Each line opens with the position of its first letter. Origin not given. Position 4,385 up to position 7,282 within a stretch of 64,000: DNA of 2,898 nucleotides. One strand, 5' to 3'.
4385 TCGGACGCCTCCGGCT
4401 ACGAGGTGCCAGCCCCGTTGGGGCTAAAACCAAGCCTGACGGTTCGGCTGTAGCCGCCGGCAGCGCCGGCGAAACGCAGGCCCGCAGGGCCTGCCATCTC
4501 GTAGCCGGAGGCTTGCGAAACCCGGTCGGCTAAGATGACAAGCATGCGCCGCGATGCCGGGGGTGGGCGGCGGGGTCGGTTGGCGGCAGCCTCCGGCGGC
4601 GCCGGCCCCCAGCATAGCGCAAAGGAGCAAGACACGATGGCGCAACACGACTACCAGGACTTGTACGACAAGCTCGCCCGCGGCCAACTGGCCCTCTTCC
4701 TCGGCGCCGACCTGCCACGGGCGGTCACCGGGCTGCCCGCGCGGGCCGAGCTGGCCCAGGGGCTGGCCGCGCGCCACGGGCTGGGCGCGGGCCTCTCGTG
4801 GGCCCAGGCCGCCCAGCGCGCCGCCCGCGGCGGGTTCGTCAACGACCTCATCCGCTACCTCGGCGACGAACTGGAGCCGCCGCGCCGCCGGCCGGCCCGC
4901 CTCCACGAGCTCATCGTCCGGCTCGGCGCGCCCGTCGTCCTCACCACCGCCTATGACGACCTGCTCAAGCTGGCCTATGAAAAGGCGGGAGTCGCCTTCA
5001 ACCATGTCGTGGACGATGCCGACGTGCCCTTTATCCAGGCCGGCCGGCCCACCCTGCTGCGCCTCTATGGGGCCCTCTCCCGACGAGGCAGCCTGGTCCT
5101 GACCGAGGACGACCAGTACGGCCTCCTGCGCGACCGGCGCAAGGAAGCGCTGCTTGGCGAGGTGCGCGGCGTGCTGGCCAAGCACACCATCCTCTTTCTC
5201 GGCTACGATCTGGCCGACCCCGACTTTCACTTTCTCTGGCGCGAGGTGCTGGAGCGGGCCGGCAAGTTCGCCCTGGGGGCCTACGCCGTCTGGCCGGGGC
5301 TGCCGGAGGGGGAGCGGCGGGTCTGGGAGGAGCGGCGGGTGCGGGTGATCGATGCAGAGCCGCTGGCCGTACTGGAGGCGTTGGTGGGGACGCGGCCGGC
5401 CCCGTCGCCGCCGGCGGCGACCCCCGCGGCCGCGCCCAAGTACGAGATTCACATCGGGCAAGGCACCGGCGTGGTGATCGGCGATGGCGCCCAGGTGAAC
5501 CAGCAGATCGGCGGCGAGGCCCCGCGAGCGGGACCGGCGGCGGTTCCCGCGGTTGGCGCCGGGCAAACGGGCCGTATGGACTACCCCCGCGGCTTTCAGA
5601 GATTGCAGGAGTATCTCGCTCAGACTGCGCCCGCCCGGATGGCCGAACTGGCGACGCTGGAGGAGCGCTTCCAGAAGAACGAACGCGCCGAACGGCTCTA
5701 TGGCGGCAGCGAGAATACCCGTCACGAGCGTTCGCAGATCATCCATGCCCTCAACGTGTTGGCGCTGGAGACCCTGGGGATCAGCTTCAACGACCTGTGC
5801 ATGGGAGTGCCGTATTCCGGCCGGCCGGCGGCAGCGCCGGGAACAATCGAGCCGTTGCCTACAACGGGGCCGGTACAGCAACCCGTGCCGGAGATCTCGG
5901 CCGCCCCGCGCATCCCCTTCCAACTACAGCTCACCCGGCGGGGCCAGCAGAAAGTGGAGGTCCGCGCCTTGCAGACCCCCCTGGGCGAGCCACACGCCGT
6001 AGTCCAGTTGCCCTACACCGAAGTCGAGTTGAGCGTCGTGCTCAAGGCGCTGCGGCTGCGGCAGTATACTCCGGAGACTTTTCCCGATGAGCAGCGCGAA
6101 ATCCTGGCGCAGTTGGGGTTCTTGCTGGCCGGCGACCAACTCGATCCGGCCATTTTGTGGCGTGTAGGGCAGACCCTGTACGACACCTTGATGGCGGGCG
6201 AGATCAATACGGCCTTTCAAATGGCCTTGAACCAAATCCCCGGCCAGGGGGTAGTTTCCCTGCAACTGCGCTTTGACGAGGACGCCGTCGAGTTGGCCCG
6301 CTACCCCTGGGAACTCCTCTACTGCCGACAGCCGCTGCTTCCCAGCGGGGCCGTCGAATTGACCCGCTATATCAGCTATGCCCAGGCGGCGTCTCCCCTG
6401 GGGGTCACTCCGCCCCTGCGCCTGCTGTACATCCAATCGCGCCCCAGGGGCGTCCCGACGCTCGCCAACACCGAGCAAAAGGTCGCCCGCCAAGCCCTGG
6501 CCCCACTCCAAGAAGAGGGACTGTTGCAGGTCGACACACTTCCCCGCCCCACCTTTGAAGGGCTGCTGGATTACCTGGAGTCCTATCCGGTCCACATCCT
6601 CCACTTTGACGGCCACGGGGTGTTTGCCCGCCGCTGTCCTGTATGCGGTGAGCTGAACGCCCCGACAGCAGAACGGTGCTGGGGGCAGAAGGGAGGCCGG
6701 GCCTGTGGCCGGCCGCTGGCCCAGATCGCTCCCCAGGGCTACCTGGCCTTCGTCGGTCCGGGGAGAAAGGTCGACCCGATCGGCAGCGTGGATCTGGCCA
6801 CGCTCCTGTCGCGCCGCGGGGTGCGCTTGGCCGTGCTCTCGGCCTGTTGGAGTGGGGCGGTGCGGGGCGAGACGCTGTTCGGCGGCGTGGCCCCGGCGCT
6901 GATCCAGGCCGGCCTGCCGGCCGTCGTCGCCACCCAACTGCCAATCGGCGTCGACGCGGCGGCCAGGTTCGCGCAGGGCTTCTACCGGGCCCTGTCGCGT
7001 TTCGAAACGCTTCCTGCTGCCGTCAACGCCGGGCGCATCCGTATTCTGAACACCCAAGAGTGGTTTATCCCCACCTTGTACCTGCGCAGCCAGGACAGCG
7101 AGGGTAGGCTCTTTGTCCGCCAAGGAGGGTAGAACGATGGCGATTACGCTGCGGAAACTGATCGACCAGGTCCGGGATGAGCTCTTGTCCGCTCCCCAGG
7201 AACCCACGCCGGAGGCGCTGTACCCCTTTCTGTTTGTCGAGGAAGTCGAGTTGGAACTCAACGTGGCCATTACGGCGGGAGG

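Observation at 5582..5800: The same ~70-aa helical module sits at the N-terminus of the NACHT protein and between SIR2 and CHAT in the effector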

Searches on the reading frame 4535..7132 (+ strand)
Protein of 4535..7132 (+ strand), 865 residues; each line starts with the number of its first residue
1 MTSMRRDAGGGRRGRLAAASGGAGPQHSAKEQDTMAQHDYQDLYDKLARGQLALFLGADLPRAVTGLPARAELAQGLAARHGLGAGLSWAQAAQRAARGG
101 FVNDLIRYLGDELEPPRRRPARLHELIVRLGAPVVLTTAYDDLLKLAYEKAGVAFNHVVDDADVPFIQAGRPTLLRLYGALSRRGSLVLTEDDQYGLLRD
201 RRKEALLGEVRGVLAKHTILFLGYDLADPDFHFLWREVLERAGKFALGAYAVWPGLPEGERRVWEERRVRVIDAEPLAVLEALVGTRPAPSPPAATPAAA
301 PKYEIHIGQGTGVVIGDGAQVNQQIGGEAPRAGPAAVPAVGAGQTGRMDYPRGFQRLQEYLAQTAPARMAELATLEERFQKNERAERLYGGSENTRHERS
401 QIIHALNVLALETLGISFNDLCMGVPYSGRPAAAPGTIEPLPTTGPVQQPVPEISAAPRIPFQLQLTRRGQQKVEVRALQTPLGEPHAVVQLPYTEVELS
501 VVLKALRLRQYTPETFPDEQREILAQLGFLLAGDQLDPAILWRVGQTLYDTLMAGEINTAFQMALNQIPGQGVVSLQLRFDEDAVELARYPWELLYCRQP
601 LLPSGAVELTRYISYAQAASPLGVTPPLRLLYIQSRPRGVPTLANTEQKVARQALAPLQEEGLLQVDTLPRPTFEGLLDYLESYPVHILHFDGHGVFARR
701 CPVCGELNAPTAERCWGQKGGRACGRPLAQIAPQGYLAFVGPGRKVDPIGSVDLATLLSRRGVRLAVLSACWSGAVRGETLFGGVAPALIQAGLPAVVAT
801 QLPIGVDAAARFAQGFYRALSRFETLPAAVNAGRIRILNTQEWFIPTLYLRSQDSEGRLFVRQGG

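Call 9: search_protein_families(library=pfam, proteins=[window:4535-7132:+], max_evalue=0.1)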
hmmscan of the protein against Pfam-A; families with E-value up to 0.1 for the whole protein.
window:4535-7132:+ (865 aa): 3 families
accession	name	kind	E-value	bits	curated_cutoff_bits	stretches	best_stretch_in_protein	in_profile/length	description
PF12770.12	CHAT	-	7.9e-28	98.2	24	1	543-843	2-272/289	CHAT domain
PF13289.12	SIR2_2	-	2e-20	73.7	24.5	1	134-272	2-141/141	SIR2-like domain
PF24463.1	DUF7577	-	0.0017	18.3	28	1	699-716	3-20/27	Domain of unknown function (DUF7577)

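Call 11: search_protein_families(library=ncbifam, proteins=[window:4535-7132:+], max_evalue=10)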
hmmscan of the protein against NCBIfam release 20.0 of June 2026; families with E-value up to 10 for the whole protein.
window:4535-7132:+ (865 aa): 2 families
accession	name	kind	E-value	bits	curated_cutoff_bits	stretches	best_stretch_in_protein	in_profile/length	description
NF045509.1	CellDiv_HetF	equivalog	3.1e-07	29.1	1200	2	539-623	68-152/836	cell division protein HetF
NF041819.1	Dsr2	equivalog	0.00064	17.8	1400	1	119-193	100-173/1215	anti-phage defense-associated sirtuin Dsr2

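Call 81: find_homologous_proteins(query=window:4637-7129:+, max_evalue=1e-10)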
Query window:4637-7129:+ (831 aa): 55 proteins with E <= 1e-10 among 8000 candidates.
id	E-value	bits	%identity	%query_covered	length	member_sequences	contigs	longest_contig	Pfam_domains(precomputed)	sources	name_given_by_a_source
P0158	0.0e+0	1862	100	100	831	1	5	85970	PF13289.13,PF12770.13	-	-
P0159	0.0e+0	1087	64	100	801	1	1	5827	PF13289.13,PF12770.13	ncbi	-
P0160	0.0e+0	1068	65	100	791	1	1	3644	PF13289.13,PF12770.13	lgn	-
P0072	7.6e-220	750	49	99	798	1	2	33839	PF13289.13,PF12770.13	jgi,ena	-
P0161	6.8e-211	721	48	64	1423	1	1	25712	PF13289.13,PF14516.13,PF12770.13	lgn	-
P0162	3.5e-206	705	54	48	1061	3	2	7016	PF13289.13,PF19960.7,PF12770.13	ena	-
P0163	5.1e-191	655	52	49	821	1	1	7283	PF13289.13,PF12770.13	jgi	jgi:hypothetical protein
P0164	9.7e-182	624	47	48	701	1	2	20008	PF13289.13,PF12770.13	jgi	jgi:hypothetical protein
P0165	8.7e-162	558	47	48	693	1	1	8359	PF13289.13,PF12770.13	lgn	-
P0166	3.7e-90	321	50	30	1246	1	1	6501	PF13365.13,PF13289.13,PF19961.6,PF14516.13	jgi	jgi:S1-C subfamily serine protease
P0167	9.8e-89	317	53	33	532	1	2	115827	PF01582.26,PF13289.13,PF13676.12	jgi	jgi:SIR2-like domain/TIR domain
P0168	1.3e-86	310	45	46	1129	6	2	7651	PF13289.13,PF00656.28,PF14516.13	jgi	jgi:hypothetical protein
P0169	8.8e-85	304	44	48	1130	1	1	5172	PF13289.13,PF00656.28,PF14516.13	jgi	jgi:hypothetical protein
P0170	2.3e-82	296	48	32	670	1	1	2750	PF13289.13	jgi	jgi:hypothetical protein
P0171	6.8e-82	294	39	49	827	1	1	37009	PF13289.13,PF00656.28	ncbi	-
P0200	2.7e-36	143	42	26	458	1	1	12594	PF13289.13,PF00656.28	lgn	-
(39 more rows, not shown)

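Call 82: find_encoding_contigs(protein=P0158, flank=10000, max_places=5)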
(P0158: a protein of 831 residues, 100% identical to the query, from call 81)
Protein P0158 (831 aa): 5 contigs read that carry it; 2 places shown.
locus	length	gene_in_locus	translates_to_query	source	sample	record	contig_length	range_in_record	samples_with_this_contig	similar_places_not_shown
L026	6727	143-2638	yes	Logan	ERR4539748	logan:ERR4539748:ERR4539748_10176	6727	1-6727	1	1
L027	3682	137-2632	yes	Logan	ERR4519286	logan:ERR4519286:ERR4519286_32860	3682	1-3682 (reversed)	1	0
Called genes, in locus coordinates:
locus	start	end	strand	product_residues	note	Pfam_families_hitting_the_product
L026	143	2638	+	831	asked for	PF13289:SIR2_2, PF12770:CHAT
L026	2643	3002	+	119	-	PF19631:Trypco2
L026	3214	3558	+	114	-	-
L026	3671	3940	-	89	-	-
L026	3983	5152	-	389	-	PF02163:Peptidase_M50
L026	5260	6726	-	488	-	?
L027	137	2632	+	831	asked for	PF13289:SIR2_2, PF12770:CHAT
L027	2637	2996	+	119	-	PF19631:Trypco2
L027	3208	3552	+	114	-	-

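Call 84: find_encoding_contigs(protein=P0159, flank=10000, max_places=2)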
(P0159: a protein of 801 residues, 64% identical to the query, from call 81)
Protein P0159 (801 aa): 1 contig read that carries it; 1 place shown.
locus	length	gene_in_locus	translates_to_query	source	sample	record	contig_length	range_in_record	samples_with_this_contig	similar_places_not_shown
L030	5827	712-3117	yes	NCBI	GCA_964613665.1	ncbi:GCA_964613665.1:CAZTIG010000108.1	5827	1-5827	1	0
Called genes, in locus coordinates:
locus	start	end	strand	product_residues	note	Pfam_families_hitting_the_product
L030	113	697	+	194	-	-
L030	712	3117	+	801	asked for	PF13289:SIR2_2, PF12770:CHAT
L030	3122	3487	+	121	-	PF19631:Trypco2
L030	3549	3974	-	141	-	PF13683:rve_3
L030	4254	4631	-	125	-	PF18480:DUF5615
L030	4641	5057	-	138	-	PF01954:AF2212-like, PF04255:DUF433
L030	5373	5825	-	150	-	?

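Call 99: find_encoding_contigs(protein=P0171, flank=10000, max_places=1)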
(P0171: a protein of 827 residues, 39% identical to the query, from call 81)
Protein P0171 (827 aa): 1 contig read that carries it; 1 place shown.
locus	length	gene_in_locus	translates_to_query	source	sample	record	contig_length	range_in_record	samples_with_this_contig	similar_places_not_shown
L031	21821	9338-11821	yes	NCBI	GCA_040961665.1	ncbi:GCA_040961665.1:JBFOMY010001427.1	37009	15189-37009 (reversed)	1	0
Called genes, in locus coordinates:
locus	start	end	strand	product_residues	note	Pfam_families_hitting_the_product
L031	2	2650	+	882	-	?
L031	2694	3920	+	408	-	PF17957:Big_7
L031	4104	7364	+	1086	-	PF13289:SIR2_2, PF20703:nSTAND1, PF13401:AAA_22 (weak), PF02985:HEAT (faint), PF03781:FGE-sulfatase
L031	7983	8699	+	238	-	PF07592:DDE_Tnp_ISAZ013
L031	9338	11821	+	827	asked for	PF13289:SIR2_2, PF00656:Peptidase_C14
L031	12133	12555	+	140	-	PF00903:Glyoxalase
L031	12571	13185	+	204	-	PF01872:RibD_C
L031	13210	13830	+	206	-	PF01872:RibD_C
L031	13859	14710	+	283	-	PF08450:SGL, PF24684:Vgb_lyase (faint)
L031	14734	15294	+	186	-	PF01872:RibD_C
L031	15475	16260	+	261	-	PF12697:Abhydrolase_6, PF00561:Abhydrolase_1, PF12146:Hydrolase_4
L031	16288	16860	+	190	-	PF01872:RibD_C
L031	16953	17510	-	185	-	-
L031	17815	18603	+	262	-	-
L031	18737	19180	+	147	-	-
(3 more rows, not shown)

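Call 100: find_encoding_contigs(protein=P0167, flank=10000, max_places=1)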
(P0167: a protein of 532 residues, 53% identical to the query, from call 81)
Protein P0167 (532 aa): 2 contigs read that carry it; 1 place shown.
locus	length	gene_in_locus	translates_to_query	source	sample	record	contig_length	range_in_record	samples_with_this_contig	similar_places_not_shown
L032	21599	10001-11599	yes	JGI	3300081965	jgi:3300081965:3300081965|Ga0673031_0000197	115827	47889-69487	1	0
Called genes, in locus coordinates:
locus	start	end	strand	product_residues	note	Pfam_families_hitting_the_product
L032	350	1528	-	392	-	PF02417:Chromate_transp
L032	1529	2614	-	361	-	PF02746:MR_MLE_N, PF13378:MR_MLE_C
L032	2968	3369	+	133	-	PF06803:DUF1232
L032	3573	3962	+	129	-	PF04434:SWIM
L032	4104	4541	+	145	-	-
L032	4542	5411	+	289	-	PF07730:HisKA_3, PF02518:HATPase_c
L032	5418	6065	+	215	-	PF00072:Response_reg, PF04545:Sigma70_r4 (weak), PF00196:GerE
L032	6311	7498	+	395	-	PF01757:Acyl_transf_3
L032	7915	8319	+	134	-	-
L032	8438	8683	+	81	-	PF13289:SIR2_2 (weak)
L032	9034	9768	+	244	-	-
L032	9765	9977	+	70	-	PF13646:HEAT_2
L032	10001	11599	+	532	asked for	PF13289:SIR2_2, PF01582:TIR, PF13676:TIR_2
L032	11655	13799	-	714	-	PF02653:BPD_transp_2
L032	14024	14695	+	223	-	PF07336:ABATE, PF11706:zf-CGNR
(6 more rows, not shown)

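Call 101: find_encoding_contigs(protein=P0200, flank=10000, max_places=1)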
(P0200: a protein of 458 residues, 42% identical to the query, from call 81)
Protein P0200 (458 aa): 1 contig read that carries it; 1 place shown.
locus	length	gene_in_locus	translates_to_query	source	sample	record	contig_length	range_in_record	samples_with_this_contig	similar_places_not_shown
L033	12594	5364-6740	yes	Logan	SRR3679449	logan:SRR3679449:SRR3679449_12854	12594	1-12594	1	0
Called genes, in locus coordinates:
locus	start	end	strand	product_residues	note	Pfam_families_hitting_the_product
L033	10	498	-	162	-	-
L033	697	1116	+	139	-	-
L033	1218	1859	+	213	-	-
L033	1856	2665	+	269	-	PF08843:AbiEii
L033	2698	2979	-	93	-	-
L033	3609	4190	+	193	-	PF21818:DUF6884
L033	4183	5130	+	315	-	PF13191:AAA_16 (weak)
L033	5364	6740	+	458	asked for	PF13289:SIR2_2 (weak), PF00656:Peptidase_C14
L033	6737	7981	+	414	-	PF01702:TGT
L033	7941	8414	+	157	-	-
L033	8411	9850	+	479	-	-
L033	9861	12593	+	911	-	?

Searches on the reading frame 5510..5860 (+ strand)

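Call 10: search_protein_families(library=pfam, proteins=[window:5510-5860:+], max_evalue=10)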
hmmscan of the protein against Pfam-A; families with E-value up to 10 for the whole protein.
seq(117 aa): 1 family
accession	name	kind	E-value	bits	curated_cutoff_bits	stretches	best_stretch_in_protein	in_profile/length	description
PF04089.19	BRICHOS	-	0.33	11.6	25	1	35-101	27-88/91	BRICHOS domain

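Call 11: search_protein_families(library=ncbifam, proteins=[window:5510-5860:+], max_evalue=10)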
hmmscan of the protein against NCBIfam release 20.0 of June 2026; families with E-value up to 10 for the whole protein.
seq(117 aa): 0 families
